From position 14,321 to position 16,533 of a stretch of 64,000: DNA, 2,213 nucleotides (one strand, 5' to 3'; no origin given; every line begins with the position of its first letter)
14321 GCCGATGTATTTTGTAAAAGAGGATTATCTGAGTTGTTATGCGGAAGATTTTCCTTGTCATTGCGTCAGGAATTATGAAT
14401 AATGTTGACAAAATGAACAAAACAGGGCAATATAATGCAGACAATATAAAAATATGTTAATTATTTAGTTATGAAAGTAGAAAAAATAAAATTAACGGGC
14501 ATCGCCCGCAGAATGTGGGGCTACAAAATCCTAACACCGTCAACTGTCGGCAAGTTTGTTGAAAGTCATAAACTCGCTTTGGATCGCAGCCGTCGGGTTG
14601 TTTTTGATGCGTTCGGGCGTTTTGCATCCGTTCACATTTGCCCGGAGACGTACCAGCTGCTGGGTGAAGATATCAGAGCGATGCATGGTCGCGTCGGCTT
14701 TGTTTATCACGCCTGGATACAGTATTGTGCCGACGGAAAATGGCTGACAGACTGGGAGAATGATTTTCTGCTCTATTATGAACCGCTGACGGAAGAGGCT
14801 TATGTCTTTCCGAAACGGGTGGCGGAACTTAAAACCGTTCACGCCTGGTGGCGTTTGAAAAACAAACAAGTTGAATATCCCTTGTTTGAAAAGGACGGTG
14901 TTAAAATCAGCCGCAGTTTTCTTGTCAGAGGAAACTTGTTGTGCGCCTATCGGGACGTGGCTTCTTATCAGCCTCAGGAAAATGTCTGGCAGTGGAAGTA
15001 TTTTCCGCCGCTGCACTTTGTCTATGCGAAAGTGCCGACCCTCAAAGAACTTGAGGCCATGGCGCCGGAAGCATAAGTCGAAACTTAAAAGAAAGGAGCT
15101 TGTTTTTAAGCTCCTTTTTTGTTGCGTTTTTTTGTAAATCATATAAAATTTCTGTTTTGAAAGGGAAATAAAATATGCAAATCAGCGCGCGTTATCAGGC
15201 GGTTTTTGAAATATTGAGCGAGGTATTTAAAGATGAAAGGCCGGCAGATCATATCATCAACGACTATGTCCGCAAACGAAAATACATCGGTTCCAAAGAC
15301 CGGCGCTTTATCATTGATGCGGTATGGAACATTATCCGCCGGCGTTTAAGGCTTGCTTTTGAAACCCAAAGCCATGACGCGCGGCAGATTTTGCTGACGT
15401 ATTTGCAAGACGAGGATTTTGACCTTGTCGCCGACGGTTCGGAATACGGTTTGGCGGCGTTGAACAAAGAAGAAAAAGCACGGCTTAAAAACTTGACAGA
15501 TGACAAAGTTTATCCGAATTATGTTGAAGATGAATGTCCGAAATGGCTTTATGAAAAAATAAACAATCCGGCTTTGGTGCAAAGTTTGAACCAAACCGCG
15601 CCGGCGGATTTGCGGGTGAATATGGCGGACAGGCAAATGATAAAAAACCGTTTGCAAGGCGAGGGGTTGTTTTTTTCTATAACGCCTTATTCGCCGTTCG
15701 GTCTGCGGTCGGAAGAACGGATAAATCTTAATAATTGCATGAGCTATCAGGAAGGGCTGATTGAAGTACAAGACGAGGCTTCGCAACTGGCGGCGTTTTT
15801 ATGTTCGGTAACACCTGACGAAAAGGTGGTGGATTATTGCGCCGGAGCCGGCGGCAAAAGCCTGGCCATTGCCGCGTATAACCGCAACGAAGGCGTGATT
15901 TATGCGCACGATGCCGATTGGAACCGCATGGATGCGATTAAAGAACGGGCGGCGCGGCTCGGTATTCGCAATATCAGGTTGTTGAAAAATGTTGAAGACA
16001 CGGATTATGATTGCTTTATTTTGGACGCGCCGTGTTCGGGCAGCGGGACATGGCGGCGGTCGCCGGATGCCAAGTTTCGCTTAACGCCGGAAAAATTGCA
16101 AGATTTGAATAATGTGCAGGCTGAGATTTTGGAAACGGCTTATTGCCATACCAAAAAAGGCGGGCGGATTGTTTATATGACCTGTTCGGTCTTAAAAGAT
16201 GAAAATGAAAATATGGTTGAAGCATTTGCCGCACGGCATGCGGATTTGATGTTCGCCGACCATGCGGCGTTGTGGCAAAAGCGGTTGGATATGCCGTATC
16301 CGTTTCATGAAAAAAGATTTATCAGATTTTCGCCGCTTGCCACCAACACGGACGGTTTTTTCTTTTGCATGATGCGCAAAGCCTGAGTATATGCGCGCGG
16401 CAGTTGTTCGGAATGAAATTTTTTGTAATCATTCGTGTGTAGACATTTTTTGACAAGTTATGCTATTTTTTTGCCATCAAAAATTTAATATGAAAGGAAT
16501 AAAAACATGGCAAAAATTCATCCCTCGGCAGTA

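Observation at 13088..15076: Three tandem paralogs of an uncharacterised ~200-aa family inserted between rlmE and rsmB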

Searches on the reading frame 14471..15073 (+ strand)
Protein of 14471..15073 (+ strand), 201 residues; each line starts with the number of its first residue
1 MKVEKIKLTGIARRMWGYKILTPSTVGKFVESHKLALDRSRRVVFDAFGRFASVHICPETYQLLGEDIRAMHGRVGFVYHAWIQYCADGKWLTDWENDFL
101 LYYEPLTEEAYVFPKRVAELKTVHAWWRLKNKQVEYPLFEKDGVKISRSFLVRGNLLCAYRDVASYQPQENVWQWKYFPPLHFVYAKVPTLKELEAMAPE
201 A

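Call 6: search_protein_families(library=pfam, proteins=[window:14471-15073:+], max_evalue=1)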
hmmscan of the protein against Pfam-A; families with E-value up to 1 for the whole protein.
window:14471-15073:+ (201 aa): 1 family
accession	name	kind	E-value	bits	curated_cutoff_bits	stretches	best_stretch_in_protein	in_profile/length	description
PF24189.1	Ig_RSC4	-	0.13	12.7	28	1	66-107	19-60/87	RSC4 Ig-like domain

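Call 7: search_protein_families(library=ncbifam, proteins=[window:14471-15073:+], max_evalue=1)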
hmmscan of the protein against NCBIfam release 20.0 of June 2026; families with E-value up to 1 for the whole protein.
window:14471-15073:+ (201 aa): 0 families

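Call 8: search_protein_families(library=phrogs, proteins=[window:14471-15073:+], max_evalue=1)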
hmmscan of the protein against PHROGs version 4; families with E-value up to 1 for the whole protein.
window:14471-15073:+ (201 aa): 0 families

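Call 9: search_protein_families(library=padloc, proteins=[window:14471-15073:+], max_evalue=1)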
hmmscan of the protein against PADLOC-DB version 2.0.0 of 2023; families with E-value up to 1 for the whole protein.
window:14471-15073:+ (201 aa): 0 families

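Call 23: find_related_loci(query=A3, collection=genome_contigs, flank=6000)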
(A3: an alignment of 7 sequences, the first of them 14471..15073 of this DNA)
Query A3 (201 aa) in genome_contigs; peptide patterns used: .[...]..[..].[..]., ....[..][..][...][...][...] (x = any residue, [..] = any of these).
99 stretches matched a pattern; 3 encode a relative of the query (tblastn E <= 1e-3); 3 distinct loci.
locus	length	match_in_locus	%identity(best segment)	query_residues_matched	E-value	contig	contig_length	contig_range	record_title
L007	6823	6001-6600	64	1-200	5e-85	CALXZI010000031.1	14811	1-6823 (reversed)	MAG: uncultured Alphaproteobacteria bacterium isolate BRZ_RN__bin68 genome assembly, contig: BRZ_RN__NODE_4925_length_14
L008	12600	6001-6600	62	1-200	2e-81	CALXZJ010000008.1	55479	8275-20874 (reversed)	MAG: uncultured Alphaproteobacteria bacterium isolate BRZ_EQ__bin53 genome assembly, contig: BRZ_EQ__NODE_1234_length_55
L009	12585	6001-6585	59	1-194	5e-76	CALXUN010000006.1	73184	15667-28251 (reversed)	MAG: uncultured Alphaproteobacteria bacterium isolate BRZ_FB__bin86 genome assembly, contig: BRZ_FB__NODE_484_length_731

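Call 35: predict_structure(alignment_id=A4)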
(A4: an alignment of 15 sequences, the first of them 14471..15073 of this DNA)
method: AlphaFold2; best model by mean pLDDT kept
length: 201 residues; sequences in the alignment: 15
mean_pLDDT: 89.2   pTM: 0.84
mean pLDDT of the five models: 89.2, 87.9, 87.8, 87.7, 75.5
residues with pLDDT >= 90: 134; 70-90: 56; 50-70: 6; < 50: 5
segments of 3 or more residues with pLDDT < 50: 126-129
pLDDT, mean of each block of 10 residues (from residue 1): 89 91 94 89 93 92 91 94 92 92 94 94 62 87 92 90 91 91 89 81 40
secondary structure, 60 per line:
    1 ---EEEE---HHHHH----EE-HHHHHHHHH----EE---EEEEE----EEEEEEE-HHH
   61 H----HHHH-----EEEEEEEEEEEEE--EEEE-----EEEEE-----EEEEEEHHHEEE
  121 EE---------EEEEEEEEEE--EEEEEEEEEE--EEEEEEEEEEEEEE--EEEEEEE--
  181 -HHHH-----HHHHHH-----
elements in order: E4-7 H11-15 H23-31 E41-45 E50-56 H58-61 H66-69 E75-87 E90-93 E99-103 E109-114 E118-122 E132-141 E144-153 E156-169 E172-178 H182-185 H191-196

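Call 43: search_solved_structures(query=A5, max_evalue=10)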
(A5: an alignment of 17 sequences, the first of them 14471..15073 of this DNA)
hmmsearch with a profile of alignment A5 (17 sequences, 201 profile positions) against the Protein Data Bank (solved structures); distinct sequences matched with E-value up to 10: 0.
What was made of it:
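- Tried and rejected: No hit at E up to 10 (call 43).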

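Call 44: search_protein_families(library=pfam, alignment_id=A5, max_evalue=0.1)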
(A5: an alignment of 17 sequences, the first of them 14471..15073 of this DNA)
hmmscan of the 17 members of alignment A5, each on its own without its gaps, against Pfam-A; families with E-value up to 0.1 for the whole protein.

A. member 1, window:14471-15073:+ (201 aa): 0 families

B. families by the number of members that match (of 17 scanned): 0 families
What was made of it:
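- On NTF2-like superfamily (SnoaL, ketosteroid isomerase and relatives): No Pfam family at E up to 0.1 in any of 17 members (call 44).
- On Polymorphic-toxin immunity proteins: No Imm family hit (calls 6, 44).
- No HTH family in Pfam matches any of 17 members at E up to 0.1 (call 44). No Pfam NTF2-clan family matches (calls 6, 44).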

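Call 51: fold_search(model_id=the predicted structure, library=viral)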
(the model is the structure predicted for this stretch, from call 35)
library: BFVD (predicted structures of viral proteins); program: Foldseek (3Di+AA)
matches with E <= 10: 842; with E <= 0.001: 0
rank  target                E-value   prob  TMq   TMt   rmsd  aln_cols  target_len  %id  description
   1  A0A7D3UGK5            1.1e-02  0.63  0.21  0.15  14.2       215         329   12  (no name in the UniProt tables at hand)
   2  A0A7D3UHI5            2.7e-02  0.47  0.24  0.22  13.9       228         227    7  (no name in the UniProt tables at hand)
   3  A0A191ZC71            3.0e-02  0.28  0.21  0.12  17.6       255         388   13  Uncharacterized protein [Erwinia phage vB_EamM_Special G]
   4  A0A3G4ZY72            4.2e-02  0.07  0.10  0.09  21.5       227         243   10  Uncharacterized protein [Gaeavirus sp.]
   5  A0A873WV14            1.1e-01  0.06  0.10  0.11  18.0       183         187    8  Uncharacterized protein [Klebsiella phage Miami]
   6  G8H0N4                1.3e-01  0.08  0.14  0.11  16.4       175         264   10  Protein UL112 [macacine betaherpesvirus 8]
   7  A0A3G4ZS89            1.3e-01  0.14  0.14  0.10  12.1       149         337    7  Pentapeptide repeat-containing protein [Edafosvirus sp.]
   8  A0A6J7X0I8            1.7e-01  0.77  0.20  0.36   8.8        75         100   12  Uncharacterized protein [uncultured Caudovirales phage]
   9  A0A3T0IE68            1.7e-01  0.09  0.15  0.07  15.1       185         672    8  (no name in the UniProt tables at hand)
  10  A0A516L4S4            1.8e-01  0.04  0.12  0.06  17.7       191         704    8  (no name in the UniProt tables at hand)
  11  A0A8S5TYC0            1.9e-01  0.21  0.18  0.09  13.6       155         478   11  Uncharacterized protein [Myoviridae sp. ctPkm1]
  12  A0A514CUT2            2.4e-01  0.11  0.15  0.06  17.1       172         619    8  (no name in the UniProt tables at hand)
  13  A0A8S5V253            2.6e-01  0.09  0.19  0.18  17.5       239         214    6  Uncharacterized protein [Myoviridae sp. ctJ2i1]
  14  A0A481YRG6            3.4e-01  0.10  0.14  0.19  14.9       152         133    5  Uncharacterized protein [Marseillevirus LCMAC101]
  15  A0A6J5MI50            3.5e-01  0.03  0.12  0.12  16.1       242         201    8  Uncharacterized protein [uncultured Caudovirales phage]
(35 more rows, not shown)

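Call 69: find_homologous_proteins(query=A7, max_evalue=1)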
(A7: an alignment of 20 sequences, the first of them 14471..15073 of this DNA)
Query A7 (20 sequences) (201 aa, profile of the alignment): 15 proteins with E <= 1 among 3742 candidates.
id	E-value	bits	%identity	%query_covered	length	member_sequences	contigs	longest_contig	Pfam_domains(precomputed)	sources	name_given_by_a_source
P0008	6.2e-83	295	68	99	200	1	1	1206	-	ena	-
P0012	3.0e-79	283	58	99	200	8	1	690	-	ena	-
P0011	6.4e-79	282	59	97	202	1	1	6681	-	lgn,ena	-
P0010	4.1e-77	276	60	99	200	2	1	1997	-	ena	-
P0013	3.2e-76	274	62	100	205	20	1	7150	-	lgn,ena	-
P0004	1.5e-75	271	99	100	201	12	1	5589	-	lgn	-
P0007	1.3e-74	268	64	100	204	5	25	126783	-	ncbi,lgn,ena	-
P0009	4.0e-45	172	40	10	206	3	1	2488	-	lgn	-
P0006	2.0e-44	170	23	41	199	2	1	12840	-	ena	-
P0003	9.5e-44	168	-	-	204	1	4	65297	-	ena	-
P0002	1.1e-43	167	23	43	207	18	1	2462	-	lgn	-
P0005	7.6e-34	135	23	44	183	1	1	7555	-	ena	-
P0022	3.0e-31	127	24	36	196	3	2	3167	-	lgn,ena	-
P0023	1.2e-25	109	-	-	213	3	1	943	-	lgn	-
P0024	3.2e-22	97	21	46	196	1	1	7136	-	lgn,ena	-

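Call 75: find_related_loci(query=A3, collection=viral_contigs, flank=5000)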
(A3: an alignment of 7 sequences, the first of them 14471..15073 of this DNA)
Query A3 (201 aa) in viral_contigs; peptide patterns used: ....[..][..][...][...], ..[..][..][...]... (x = any residue, [..] = any of these).
112 stretches matched a pattern, but none encodes a relative of the query by tblastn (E <= 1e-3).

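Call 78: search_dna_similar(query=window:14471-15073:+, collection=plasmids, mode=protein, max_evalue=0.01, max_rows=5)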
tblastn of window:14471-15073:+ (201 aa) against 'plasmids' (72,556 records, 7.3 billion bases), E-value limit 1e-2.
No match.

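Call 79: search_dna_similar(query=window:14471-15073:+, collection=phages, mode=protein, max_evalue=0.01, max_rows=5)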
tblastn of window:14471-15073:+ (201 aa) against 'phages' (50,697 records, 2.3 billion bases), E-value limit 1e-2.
No match.

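Call 84: search_protein_families(library=padloc, alignment_id=A7, max_evalue=0.1)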
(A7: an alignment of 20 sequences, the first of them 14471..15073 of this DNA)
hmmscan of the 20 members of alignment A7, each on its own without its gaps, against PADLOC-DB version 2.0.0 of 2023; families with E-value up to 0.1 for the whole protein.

A. member 1, window:14471-15073:+ (201 aa): 0 families

B. families by the number of members that match (of 20 scanned): 2 families
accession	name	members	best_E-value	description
PDLC03431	REase_II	1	0.011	Type II restriction enzyme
PDLC01326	Cas8b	1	0.06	CAS-I-B; effector_LS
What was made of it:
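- On Known anti-phage defence proteins (PADLOC-DB): Among 20 members there are only two single-member hits, at E 0.011 and 0.06 (call 84).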

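Call 85: search_protein_families(library=phrogs, alignment_id=A7, max_evalue=0.1)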
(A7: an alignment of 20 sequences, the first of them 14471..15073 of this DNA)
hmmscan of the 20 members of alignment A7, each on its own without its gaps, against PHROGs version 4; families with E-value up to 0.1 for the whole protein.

A. member 1, window:14471-15073:+ (201 aa): 0 families

B. families by the number of members that match (of 20 scanned): 5 families
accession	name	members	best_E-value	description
phrog_7691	-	1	0.0024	-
phrog_31984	-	1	0.036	-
phrog_23799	-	1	0.041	-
phrog_20803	-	1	0.079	-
phrog_27053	-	1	0.086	-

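Call 86: search_protein_families(library=ncbifam, alignment_id=A7, max_evalue=0.1)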
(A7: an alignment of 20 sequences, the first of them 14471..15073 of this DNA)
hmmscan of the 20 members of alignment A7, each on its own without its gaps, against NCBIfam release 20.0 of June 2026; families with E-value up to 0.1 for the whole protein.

A. member 1, window:14471-15073:+ (201 aa): 0 families

B. families by the number of members that match (of 20 scanned): 3 families
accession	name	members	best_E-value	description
NF000396.3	blaGIM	1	0.075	GIM family subclass B1 metallo-beta-lactamase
NF041932.1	MzaB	1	0.085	MZA anti-phage system associated ATPase MzaB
NF009762.0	PRK13263.1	1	0.09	urease accessory protein UreE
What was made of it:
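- No match in Pfam, NCBIfam, PHROGs or PADLOC for the three proteins or for 17-20 diverse members (calls 6-9, 44, 84-86).
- Tried and rejected: Pfam, NCBIfam, PHROGs and PADLOC gave nothing for the three proteins or for 17-20 diverse members (calls 6-9, 44, 84-86).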

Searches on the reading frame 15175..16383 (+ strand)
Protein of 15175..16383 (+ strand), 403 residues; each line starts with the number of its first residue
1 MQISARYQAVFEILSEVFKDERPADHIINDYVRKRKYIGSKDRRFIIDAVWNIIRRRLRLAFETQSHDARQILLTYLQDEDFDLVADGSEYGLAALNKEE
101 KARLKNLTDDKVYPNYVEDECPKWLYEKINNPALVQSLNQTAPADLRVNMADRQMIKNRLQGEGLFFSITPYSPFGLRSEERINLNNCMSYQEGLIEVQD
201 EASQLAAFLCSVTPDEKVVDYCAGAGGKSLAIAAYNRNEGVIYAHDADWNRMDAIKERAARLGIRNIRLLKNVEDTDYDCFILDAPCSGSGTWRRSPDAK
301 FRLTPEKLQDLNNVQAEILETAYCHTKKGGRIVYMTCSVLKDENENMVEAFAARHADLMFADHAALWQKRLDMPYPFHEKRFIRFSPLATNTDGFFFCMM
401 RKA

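Call 80: search_protein_families(library=pfam, proteins=[window:15175-16383:+], max_evalue=0.001)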
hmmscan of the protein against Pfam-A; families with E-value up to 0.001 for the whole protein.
window:15175-16383:+ (403 aa): 2 families
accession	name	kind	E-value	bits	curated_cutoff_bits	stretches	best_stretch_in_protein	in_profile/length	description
PF01189.24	Methyltr_RsmB-F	-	2.9e-37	128.7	27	1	213-400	7-198/199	16S rRNA methyltransferase RsmB/F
PF22458.1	RsmF-B_ferredox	-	0.00091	19.8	27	0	122-183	2-71/74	Methyltr_RsmF/B-like, ferredoxin-like domain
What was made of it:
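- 15175..16386 (+): Context: rsmB (16S rRNA m5C methyltransferase family), the downstream flank wherever that flank could be read. PF01189, 2.9e-37 (call 80).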
